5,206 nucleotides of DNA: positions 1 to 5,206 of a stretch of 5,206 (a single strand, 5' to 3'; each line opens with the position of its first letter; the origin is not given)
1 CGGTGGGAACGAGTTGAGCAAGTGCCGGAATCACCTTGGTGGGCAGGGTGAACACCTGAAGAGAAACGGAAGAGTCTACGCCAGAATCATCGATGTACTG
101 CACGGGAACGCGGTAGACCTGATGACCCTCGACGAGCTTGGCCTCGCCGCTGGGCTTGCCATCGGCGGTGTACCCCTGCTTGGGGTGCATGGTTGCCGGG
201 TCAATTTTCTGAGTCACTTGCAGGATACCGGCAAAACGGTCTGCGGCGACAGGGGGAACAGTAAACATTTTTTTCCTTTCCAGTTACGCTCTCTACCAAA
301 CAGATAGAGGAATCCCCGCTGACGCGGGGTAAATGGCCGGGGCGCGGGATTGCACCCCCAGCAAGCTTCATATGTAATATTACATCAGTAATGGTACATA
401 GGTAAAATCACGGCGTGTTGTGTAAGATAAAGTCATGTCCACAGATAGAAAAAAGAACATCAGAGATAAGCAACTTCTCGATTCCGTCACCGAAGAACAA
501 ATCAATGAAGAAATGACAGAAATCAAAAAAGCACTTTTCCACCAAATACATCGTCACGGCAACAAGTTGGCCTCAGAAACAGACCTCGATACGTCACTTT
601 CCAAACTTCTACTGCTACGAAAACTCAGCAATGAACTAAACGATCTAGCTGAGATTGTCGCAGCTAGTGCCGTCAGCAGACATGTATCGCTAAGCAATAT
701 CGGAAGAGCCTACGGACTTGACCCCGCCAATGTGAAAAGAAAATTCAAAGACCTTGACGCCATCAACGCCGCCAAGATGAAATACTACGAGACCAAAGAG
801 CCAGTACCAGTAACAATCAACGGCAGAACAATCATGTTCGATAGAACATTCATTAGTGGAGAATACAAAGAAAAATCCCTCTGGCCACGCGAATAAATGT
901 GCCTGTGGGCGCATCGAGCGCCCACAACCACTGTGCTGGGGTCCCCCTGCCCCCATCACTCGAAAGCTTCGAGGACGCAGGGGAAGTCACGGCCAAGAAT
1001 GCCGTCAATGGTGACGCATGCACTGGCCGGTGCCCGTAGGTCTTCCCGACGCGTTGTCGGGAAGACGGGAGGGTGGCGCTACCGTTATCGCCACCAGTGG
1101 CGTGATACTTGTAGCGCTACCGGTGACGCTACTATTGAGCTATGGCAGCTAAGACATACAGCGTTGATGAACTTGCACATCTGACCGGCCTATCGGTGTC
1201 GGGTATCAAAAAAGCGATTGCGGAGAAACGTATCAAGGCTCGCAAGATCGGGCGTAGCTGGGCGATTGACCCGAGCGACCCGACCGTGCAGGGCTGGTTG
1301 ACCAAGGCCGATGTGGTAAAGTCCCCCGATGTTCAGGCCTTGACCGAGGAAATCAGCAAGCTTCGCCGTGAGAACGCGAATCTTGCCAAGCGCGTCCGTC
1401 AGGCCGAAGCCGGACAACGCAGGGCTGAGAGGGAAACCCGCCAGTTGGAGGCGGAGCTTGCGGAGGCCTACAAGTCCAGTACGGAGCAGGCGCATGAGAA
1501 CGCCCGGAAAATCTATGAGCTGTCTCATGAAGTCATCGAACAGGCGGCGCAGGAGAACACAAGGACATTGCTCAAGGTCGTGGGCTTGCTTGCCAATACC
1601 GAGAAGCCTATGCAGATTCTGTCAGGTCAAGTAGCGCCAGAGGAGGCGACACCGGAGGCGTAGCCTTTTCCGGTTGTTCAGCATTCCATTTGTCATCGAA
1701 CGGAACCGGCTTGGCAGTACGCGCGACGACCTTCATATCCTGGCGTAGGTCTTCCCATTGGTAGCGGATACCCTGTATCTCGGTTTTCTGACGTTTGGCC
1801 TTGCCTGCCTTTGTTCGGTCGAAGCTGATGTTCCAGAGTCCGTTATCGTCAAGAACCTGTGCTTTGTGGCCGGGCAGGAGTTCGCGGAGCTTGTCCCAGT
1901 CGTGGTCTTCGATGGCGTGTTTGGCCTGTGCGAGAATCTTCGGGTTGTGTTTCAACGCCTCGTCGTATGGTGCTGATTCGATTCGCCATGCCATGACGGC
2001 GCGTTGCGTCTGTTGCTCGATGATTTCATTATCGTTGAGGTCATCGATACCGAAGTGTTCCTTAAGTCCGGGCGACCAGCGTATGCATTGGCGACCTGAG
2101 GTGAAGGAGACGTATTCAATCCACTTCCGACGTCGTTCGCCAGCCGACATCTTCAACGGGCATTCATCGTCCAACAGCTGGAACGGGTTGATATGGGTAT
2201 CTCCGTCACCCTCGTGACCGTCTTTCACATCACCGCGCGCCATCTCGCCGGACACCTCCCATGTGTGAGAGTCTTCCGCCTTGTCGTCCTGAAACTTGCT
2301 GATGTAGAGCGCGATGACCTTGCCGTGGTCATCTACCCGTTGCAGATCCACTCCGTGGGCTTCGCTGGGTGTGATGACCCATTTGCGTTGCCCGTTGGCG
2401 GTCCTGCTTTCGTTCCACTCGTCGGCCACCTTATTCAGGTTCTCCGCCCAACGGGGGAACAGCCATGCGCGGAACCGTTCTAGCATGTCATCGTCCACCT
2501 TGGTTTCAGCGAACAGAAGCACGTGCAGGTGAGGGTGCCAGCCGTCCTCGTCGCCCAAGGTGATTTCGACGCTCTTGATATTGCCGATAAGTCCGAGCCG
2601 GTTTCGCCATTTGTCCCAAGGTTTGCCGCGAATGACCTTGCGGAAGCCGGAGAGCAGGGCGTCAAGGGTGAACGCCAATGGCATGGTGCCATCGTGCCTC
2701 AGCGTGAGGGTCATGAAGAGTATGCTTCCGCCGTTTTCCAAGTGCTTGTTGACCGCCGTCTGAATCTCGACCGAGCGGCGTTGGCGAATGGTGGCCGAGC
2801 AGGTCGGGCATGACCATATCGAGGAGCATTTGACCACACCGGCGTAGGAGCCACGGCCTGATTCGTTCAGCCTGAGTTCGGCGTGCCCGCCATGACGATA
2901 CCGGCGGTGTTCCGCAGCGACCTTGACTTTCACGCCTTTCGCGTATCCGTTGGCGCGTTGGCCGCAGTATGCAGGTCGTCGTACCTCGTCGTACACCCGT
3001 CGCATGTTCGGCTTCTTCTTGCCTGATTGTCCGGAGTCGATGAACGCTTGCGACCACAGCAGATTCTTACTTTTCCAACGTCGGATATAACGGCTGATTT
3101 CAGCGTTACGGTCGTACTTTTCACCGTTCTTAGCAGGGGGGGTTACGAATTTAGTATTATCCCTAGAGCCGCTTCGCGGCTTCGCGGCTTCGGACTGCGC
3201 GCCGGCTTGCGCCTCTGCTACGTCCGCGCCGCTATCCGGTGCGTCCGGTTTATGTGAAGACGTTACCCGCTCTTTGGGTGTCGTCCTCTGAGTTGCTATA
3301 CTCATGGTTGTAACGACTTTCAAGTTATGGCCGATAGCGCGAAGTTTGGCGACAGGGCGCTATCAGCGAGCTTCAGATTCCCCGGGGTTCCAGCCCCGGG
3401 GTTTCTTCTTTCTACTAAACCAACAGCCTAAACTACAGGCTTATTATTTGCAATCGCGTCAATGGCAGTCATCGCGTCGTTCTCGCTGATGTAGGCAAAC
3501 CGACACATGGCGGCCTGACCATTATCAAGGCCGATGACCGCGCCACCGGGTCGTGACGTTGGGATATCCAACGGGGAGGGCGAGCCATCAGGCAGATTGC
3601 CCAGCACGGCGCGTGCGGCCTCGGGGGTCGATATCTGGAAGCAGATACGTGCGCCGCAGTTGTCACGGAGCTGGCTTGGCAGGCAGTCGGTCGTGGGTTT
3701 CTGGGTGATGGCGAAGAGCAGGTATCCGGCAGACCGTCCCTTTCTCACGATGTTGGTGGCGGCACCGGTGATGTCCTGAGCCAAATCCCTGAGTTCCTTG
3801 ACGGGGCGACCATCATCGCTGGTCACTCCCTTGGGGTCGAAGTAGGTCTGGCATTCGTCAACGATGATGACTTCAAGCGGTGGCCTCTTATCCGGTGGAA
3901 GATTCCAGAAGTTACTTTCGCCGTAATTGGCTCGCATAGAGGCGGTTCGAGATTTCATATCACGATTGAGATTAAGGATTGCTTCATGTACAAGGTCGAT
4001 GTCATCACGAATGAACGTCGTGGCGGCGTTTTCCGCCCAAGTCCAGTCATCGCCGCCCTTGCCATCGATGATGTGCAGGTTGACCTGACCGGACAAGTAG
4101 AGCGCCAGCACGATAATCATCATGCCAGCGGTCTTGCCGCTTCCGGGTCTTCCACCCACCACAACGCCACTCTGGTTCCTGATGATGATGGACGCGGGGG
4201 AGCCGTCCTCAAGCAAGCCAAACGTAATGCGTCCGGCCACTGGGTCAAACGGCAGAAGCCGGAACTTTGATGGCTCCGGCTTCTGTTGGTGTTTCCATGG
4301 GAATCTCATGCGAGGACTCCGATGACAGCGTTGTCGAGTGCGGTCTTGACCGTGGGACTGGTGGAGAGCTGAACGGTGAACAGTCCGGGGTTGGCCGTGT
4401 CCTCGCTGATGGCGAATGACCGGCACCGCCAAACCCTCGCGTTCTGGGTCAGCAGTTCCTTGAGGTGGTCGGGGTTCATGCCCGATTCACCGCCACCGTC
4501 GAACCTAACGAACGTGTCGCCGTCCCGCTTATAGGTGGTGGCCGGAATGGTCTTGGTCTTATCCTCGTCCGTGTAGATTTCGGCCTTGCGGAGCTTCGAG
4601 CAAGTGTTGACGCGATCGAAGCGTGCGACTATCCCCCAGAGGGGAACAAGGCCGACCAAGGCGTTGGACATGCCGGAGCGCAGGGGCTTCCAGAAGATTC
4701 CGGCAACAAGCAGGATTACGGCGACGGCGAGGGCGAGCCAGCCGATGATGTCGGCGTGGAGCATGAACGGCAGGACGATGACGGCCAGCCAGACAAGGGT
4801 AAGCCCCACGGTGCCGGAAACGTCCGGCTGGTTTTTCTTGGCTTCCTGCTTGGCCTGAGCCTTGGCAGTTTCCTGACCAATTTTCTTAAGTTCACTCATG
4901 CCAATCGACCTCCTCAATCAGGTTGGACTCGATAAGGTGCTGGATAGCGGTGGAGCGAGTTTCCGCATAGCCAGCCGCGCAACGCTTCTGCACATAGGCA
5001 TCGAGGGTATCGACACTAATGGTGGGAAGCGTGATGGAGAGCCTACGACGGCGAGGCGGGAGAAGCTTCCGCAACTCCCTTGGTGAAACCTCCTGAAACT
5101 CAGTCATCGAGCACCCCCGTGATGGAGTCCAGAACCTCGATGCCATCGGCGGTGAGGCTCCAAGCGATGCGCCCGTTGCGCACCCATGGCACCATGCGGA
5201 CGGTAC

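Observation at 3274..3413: Candidate antisense countertranscript (ctRNA) over the rep start and leader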

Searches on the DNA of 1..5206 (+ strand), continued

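Call 97: get_annotated_region(hit=H3, flank=1500)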
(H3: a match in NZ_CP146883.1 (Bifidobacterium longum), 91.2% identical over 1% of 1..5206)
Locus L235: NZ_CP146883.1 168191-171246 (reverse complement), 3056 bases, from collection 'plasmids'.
description: Bifidobacterium longum subsp. longum strain DS1566 plasmid p1, complete sequence
organism: Bifidobacterium longum (NCBI taxid 1679)
taxonomy: Bacteria; Actinomycetota; Actinomycetes; Bifidobacteriales; Bifidobacteriaceae; Bifidobacterium; Bifidobacterium longum
host: -; source: -; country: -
typing (MOB-suite, as given by PLSDB): non-mobilizable; replicon rep_cluster_329
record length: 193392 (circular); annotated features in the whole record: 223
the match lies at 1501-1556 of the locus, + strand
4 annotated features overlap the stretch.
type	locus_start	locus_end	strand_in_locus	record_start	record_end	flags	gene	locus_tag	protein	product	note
CDS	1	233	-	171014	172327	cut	-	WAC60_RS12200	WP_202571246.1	RNA-guided endonuclease TnpB family protein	-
CDS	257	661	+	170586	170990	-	tnpA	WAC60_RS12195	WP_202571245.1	IS200/IS605 family transposase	-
CDS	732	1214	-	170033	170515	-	-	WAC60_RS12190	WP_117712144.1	hypothetical protein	-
CDS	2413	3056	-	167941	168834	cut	cas1e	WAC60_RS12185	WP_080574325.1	type I-E CRISPR-associated endonuclease Cas1e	GO:0051607 - defense response to virus [Evidence IEA]; GO:0043571 - maintenance of CRISPR repeat elements [Evidence IEA]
